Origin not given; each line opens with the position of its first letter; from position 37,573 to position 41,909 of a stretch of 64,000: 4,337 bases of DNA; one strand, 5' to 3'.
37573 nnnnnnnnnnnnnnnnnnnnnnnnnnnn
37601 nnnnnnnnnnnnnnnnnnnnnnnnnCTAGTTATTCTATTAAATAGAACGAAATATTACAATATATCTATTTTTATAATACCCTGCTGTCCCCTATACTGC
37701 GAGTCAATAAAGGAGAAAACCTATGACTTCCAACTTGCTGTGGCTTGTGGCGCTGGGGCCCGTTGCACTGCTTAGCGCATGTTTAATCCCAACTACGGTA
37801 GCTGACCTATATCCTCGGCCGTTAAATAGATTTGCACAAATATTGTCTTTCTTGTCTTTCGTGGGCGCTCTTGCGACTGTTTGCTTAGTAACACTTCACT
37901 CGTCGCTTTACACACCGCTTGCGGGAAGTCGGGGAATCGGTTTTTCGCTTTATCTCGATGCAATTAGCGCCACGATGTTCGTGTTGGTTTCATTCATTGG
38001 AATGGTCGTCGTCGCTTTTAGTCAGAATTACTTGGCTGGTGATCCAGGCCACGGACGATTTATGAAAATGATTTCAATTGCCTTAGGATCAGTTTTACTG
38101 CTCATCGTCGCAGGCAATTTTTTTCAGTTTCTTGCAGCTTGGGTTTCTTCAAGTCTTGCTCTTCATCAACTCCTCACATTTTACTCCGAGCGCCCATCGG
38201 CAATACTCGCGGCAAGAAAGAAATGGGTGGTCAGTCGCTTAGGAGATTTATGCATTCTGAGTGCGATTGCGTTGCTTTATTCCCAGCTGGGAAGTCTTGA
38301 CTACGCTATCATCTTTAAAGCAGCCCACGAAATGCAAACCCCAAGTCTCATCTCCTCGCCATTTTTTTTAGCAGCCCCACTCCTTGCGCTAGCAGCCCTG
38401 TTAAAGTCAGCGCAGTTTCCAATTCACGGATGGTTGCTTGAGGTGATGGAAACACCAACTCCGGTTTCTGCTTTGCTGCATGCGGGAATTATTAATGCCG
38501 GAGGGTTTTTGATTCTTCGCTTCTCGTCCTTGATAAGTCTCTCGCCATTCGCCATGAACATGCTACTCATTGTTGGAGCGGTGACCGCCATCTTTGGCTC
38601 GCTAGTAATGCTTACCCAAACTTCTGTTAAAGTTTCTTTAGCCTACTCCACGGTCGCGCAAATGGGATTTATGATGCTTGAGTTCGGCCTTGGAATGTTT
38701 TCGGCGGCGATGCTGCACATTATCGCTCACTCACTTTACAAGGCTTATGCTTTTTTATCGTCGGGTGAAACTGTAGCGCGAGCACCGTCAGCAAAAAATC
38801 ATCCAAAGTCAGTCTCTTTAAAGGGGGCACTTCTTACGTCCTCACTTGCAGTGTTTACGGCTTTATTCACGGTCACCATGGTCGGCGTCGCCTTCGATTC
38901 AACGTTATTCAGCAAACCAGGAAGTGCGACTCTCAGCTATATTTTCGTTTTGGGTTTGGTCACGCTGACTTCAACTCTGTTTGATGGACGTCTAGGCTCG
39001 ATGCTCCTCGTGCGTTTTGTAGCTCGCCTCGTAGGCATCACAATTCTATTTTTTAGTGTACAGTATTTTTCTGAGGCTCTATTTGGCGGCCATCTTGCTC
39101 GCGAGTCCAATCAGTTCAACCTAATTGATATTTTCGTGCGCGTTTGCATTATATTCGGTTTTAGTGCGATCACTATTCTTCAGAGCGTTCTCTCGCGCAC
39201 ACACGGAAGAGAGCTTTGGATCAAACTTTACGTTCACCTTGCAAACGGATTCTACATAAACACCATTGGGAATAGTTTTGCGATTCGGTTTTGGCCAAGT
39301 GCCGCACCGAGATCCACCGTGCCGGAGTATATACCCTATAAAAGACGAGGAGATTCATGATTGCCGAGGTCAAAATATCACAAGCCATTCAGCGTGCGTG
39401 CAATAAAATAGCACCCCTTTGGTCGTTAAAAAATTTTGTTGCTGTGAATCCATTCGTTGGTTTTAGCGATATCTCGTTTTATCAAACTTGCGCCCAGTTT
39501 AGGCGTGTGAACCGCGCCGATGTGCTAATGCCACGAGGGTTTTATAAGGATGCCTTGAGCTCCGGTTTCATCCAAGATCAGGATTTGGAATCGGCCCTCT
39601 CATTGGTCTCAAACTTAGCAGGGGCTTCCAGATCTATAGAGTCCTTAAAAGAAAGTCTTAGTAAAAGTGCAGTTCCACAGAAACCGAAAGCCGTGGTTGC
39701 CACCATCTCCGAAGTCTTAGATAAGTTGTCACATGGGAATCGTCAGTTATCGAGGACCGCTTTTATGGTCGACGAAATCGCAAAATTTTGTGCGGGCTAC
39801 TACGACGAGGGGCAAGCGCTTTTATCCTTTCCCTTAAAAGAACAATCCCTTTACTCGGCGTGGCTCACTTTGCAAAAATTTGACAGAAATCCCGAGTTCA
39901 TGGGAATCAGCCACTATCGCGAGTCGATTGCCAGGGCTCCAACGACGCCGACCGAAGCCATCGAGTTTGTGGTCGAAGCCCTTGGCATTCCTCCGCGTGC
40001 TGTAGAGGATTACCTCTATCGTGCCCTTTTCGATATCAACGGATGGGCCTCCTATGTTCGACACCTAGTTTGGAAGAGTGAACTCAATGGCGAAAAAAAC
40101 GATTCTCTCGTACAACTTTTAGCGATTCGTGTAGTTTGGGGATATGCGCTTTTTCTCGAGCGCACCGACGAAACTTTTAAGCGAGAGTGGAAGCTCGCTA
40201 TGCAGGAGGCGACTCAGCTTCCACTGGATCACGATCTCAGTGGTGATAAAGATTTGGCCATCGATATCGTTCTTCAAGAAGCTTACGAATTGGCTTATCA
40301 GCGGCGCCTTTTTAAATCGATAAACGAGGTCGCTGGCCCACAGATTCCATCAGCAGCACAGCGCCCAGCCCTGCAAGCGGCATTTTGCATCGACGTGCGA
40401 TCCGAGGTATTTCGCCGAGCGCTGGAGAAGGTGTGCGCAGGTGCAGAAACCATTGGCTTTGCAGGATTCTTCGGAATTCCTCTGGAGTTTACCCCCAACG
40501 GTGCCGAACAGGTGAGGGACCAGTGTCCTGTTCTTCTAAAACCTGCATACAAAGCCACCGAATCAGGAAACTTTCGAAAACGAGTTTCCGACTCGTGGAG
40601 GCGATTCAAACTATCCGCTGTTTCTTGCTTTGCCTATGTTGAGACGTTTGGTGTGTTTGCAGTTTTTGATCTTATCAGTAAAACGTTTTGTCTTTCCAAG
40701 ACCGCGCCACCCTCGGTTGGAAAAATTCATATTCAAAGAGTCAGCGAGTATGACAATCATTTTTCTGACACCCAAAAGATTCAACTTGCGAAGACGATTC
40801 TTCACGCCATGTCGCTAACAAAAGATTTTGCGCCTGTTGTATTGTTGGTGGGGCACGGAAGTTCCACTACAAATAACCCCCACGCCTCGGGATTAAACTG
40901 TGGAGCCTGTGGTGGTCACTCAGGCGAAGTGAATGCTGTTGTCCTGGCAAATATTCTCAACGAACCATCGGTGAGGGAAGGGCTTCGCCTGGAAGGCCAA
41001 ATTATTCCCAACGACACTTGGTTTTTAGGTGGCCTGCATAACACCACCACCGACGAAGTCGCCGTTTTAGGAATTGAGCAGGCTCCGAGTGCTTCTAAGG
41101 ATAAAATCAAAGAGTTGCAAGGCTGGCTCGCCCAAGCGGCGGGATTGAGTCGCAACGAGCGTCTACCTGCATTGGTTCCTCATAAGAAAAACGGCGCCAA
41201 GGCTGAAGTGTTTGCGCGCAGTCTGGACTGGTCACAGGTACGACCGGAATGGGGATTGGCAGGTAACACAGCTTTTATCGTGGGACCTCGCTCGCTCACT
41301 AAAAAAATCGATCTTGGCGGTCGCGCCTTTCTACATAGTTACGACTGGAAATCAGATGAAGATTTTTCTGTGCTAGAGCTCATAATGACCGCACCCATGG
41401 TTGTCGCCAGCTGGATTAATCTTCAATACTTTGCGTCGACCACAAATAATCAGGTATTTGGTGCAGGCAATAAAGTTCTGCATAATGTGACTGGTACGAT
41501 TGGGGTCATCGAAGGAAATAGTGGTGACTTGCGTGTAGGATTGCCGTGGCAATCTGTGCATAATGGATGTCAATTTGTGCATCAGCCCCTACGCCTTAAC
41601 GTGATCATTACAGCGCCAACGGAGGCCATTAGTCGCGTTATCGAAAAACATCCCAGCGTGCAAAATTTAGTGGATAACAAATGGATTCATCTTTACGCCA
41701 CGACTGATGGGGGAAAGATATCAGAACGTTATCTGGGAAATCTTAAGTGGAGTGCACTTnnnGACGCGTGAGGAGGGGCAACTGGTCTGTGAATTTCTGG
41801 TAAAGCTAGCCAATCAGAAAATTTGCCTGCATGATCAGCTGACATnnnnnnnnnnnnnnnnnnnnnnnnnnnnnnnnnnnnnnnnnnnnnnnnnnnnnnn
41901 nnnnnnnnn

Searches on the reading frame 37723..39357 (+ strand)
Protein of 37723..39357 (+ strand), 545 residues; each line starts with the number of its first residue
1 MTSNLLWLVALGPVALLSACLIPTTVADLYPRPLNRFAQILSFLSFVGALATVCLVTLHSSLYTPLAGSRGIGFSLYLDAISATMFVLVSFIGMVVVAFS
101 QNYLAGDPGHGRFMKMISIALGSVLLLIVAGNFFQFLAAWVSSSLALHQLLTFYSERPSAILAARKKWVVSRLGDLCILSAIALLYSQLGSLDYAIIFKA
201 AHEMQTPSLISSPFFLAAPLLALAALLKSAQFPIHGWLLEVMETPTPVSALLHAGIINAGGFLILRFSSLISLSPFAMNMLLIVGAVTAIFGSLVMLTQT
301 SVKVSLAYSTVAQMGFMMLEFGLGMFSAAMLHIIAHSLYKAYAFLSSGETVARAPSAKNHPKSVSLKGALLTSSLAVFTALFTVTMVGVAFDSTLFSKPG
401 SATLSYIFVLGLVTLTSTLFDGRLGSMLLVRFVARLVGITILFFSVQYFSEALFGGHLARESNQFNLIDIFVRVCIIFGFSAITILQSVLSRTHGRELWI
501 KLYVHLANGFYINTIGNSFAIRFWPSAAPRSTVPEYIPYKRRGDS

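Call 63: search_protein_families(library=pfam, proteins=[window:37723-39357:+], max_evalue=0.00001)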
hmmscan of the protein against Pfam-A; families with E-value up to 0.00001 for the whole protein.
window:37723-39357:+ (545 aa): 2 families
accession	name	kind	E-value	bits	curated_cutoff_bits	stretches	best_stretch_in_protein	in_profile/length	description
PF00361.26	Proton_antipo_M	-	1.3e-43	149.8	21.5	1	130-398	1-268/294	NADH:quinone oxidoreductase/Mrp antiporter, TM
PF00662.26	Proton_antipo_N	-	8.8e-11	42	24.5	1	71-114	8-51/51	NADH-Ubiquinone oxidoreductase (complex I), chain 5 N-terminus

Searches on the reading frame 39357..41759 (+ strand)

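Call 63: search_protein_families(library=pfam, proteins=[window:39357-41759:+], max_evalue=0.00001)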
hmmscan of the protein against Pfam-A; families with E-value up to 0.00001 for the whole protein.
window:39357-41759:+ (801 aa): 1 family
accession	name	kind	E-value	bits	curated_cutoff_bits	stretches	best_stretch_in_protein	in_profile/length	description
PF10070.14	DabA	-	1.3e-258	860.8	25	1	11-777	1-747/747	Probable inorganic carbon transporter subunit DabA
